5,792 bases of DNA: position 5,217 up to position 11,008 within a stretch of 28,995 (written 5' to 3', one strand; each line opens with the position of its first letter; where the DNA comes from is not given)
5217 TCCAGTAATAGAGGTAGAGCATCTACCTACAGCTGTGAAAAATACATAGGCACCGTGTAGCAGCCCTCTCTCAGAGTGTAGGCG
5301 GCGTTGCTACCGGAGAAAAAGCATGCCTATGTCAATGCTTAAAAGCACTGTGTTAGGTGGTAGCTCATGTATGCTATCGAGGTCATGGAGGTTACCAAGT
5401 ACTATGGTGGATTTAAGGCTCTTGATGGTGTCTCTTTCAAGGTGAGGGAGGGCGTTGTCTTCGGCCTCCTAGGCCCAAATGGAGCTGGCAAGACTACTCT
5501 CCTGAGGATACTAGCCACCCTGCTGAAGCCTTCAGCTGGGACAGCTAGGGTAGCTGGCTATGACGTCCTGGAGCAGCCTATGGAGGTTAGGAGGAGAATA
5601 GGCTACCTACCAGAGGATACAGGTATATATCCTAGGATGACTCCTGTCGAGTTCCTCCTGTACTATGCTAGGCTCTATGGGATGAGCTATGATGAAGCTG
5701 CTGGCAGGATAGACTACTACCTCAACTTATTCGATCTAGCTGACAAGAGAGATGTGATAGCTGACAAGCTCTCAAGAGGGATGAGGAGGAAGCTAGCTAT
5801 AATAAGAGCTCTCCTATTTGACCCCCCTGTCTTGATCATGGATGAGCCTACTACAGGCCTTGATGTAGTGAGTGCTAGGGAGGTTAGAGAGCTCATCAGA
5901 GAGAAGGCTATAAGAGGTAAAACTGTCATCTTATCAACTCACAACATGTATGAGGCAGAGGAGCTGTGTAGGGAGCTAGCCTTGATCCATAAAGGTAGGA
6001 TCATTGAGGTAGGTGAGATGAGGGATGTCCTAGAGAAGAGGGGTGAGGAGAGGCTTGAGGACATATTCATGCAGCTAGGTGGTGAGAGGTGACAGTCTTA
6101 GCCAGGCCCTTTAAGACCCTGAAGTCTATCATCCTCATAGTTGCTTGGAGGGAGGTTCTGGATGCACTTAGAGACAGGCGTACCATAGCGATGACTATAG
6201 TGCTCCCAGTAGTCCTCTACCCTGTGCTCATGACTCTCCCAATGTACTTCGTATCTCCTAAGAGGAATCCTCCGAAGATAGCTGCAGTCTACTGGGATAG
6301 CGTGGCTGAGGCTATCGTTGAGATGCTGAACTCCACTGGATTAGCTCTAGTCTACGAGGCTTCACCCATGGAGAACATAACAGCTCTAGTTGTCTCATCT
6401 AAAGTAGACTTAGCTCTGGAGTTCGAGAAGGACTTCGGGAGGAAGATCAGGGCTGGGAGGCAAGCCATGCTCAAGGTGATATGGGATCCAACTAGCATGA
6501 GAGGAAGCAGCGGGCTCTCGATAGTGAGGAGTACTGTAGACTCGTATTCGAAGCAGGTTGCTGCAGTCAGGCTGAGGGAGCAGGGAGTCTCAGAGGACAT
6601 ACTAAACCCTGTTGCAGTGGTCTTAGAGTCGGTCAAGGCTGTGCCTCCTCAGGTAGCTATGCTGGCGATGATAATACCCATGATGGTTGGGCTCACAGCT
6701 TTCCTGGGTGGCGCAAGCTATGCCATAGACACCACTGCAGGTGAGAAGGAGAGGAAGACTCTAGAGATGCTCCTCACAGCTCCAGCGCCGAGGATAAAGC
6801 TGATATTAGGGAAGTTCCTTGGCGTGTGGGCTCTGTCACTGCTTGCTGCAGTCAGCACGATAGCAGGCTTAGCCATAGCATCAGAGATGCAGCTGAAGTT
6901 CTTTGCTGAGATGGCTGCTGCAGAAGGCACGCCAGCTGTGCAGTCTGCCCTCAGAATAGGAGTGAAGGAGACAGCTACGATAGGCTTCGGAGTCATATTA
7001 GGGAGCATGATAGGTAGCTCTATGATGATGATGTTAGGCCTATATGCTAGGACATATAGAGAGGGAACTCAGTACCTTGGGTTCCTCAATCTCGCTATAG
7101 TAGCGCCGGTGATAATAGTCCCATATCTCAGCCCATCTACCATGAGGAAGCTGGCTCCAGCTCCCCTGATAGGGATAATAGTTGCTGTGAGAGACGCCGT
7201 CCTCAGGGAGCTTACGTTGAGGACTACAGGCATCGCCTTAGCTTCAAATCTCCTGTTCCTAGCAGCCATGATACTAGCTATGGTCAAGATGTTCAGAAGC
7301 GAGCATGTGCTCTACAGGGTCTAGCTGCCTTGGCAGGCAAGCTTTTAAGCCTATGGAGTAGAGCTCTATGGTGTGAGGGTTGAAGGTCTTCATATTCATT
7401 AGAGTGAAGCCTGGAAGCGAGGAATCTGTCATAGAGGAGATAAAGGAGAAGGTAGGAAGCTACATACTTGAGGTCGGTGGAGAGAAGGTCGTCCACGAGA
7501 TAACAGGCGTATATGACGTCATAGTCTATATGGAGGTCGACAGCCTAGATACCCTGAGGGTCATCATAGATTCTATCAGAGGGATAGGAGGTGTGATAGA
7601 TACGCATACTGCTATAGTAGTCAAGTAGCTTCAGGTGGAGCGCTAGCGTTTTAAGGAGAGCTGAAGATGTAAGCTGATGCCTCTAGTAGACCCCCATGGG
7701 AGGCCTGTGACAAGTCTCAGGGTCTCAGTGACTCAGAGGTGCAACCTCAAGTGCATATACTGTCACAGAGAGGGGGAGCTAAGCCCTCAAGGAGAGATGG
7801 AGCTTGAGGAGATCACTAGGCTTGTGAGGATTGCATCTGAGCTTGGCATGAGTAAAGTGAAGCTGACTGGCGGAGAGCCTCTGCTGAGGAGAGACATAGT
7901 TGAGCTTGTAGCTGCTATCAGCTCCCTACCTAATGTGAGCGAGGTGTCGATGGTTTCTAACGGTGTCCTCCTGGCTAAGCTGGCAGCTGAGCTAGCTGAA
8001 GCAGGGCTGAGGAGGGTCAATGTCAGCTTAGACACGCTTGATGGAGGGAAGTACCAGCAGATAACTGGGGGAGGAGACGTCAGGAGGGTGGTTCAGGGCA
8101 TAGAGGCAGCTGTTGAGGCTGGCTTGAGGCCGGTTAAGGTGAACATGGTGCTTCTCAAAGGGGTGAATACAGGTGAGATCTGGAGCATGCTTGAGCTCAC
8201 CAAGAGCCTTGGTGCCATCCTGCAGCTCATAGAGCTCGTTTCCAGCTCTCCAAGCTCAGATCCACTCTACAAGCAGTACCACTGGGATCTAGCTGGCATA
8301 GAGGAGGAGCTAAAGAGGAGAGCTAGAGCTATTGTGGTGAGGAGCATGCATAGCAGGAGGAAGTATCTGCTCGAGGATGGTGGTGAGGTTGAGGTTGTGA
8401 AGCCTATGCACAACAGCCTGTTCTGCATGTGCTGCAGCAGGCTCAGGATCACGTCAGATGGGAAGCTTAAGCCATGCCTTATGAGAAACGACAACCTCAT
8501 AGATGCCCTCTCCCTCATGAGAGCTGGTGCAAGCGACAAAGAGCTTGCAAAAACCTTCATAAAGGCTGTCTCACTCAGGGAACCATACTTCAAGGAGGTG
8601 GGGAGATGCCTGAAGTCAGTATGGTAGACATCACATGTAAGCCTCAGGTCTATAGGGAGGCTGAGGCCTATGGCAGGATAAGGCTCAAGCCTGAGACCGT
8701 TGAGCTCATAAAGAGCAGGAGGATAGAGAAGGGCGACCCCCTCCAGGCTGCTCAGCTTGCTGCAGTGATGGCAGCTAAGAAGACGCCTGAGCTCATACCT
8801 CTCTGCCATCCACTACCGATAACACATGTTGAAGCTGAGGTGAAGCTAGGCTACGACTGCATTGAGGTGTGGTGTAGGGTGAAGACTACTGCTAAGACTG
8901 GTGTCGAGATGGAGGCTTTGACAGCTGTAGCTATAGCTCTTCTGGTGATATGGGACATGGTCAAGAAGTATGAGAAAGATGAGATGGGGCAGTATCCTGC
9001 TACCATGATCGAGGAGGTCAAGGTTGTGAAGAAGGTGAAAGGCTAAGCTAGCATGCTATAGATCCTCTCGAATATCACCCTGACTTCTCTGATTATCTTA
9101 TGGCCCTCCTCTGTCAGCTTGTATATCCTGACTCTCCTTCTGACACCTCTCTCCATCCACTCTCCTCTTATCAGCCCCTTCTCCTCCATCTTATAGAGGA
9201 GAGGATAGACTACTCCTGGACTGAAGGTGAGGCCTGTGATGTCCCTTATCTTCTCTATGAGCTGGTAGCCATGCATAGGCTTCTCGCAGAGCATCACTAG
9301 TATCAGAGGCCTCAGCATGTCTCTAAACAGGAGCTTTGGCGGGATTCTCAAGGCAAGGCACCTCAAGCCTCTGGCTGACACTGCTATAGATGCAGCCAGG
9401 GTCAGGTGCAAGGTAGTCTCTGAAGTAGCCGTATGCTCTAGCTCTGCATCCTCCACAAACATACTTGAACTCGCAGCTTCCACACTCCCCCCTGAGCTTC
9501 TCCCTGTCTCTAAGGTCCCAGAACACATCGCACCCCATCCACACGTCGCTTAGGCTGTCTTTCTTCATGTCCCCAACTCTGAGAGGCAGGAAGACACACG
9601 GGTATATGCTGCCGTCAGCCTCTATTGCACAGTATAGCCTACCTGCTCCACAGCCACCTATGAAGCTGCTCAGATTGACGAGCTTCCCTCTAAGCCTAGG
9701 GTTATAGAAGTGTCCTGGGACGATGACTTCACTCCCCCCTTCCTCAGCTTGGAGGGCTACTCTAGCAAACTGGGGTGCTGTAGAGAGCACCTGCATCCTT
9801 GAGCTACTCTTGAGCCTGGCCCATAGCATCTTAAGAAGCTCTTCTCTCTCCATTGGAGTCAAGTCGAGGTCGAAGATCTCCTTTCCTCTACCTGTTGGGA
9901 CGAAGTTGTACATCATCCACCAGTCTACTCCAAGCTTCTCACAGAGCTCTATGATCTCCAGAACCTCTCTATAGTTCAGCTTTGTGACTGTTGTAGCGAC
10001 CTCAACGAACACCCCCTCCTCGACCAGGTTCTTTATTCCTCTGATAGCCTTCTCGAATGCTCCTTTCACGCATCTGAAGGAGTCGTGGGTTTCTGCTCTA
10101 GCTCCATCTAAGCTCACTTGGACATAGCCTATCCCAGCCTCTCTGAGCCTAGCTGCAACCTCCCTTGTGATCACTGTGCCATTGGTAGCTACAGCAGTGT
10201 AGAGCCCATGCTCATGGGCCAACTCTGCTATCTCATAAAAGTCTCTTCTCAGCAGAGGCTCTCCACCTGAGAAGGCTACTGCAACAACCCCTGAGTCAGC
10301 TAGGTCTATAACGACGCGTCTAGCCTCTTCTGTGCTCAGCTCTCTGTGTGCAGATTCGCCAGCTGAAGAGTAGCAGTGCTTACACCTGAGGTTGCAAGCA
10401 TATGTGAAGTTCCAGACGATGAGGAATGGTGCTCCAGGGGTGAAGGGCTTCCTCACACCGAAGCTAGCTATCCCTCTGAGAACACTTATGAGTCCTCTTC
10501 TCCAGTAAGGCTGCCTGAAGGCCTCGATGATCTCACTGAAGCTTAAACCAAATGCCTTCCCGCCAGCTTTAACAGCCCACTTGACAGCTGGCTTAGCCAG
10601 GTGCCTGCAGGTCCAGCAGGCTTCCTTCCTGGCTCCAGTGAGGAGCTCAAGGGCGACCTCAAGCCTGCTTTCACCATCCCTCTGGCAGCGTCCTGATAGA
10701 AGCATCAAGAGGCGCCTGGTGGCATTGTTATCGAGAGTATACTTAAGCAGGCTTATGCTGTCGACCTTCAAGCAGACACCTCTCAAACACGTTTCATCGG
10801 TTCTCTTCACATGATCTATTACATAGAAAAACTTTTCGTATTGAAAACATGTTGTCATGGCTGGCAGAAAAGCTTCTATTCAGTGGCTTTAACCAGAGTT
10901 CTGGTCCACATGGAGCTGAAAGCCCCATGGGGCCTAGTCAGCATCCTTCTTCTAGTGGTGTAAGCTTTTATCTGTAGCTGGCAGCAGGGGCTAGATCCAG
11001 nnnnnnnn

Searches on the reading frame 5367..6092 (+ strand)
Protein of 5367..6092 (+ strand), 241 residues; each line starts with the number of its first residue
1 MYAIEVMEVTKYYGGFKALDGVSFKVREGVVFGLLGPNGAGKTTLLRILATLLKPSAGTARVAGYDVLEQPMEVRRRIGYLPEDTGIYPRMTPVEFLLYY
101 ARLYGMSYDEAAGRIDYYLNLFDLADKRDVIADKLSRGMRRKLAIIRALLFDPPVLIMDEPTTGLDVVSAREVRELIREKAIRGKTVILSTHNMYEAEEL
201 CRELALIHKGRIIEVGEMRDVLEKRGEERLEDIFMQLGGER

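Call 5: search_protein_families(library=pfam, proteins=[window:5367-6092:+], max_evalue=0.001)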
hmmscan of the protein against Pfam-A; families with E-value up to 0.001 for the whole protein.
window:5367-6092:+ (241 aa): 3 families
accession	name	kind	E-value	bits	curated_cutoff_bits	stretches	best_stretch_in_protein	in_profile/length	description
PF00005.33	ABC_tran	-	5.8e-31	108.3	25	1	19-163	1-137/137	ABC transporter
PF13304.12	AAA_21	-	4.5e-21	76.6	27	2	114-196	216-302/304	AAA domain, putative AbiEii toxin, Type IV TA system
PF13555.12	AAA_29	-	0.00054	20.1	27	1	20-57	13-50/61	P-loop containing region of AAA domain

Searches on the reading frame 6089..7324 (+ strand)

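Call 5: search_protein_families(library=pfam, proteins=[window:6089-7324:+], max_evalue=0.001)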
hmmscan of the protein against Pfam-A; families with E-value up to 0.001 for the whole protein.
window:6089-7324:+ (411 aa): 3 families
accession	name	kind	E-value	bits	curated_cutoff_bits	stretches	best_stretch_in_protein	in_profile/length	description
PF12698.13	ABC2_membrane_3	-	1.5e-24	87.2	31.6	1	30-398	1-341/347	ABC-2 family transporter protein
PF12679.13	ABC2_membrane_2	-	1.1e-21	77.8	27.2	1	17-345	2-203/283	ABC-2 family transporter protein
PF12730.13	ABC2_membrane_4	-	0.00039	20.9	27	1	210-267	69-123/179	ABC-2 family transporter protein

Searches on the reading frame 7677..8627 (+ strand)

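Call 5: search_protein_families(library=pfam, proteins=[window:7677-8627:+], max_evalue=0.001)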
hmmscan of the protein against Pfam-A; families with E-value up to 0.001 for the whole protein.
window:7677-8627:+ (316 aa): 3 families
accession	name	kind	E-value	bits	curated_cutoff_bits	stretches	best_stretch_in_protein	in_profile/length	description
PF04055.27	Radical_SAM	-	4.4e-36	125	29.5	1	16-174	1-165/166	Radical SAM superfamily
PF06463.18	Mob_synth_C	-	8.2e-22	78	37.4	1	182-305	3-126/128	Molybdenum Cofactor Synthesis C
PF13353.11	Fer4_12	-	3.5e-06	27.8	22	1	19-119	12-114/137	4Fe-4S single cluster domain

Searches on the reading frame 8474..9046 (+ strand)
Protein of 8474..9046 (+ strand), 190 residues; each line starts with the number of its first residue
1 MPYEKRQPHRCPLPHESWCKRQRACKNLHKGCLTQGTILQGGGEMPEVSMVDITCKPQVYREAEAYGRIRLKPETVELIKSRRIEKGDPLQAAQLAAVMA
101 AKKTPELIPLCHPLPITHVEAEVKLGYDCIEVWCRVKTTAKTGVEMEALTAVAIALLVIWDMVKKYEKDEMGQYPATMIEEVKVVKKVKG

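Call 5: search_protein_families(library=pfam, proteins=[window:8474-9046:+], max_evalue=0.001)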
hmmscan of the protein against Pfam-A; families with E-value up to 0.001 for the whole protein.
window:8474-9046:+ (190 aa): 1 family
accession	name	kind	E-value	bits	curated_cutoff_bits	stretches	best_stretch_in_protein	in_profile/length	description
PF01967.27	MoaC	-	9.5e-50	168.6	27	1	50-190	1-136/136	MoaC family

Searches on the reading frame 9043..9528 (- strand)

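Call 5: search_protein_families(library=pfam, proteins=[window:9043-9528:-], max_evalue=0.001)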
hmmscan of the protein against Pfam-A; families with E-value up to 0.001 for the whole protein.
window:9043-9528:- (161 aa): 1 family
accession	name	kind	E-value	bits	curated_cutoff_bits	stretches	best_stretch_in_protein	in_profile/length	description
PF03551.20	PadR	-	1.9e-18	66.6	27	1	76-147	1-74/75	Transcriptional regulator PadR-like family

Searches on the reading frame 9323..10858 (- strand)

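Call 6: search_protein_families(library=pfam, proteins=[window:9323-10858:-], max_evalue=0.001)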
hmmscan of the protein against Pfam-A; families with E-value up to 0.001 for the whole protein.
window:9323-10858:- (511 aa): 3 families
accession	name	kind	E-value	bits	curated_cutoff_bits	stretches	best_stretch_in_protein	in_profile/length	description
PF04055.27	Radical_SAM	-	2e-33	116.3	29.5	1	150-306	2-166/166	Radical SAM superfamily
PF13186.11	SPASM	-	2.7e-08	34.4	21.5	1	403-463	1-67/67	Iron-sulfur cluster-binding domain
PF13353.11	Fer4_12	-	1.9e-07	31.9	22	1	151-253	11-116/137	4Fe-4S single cluster domain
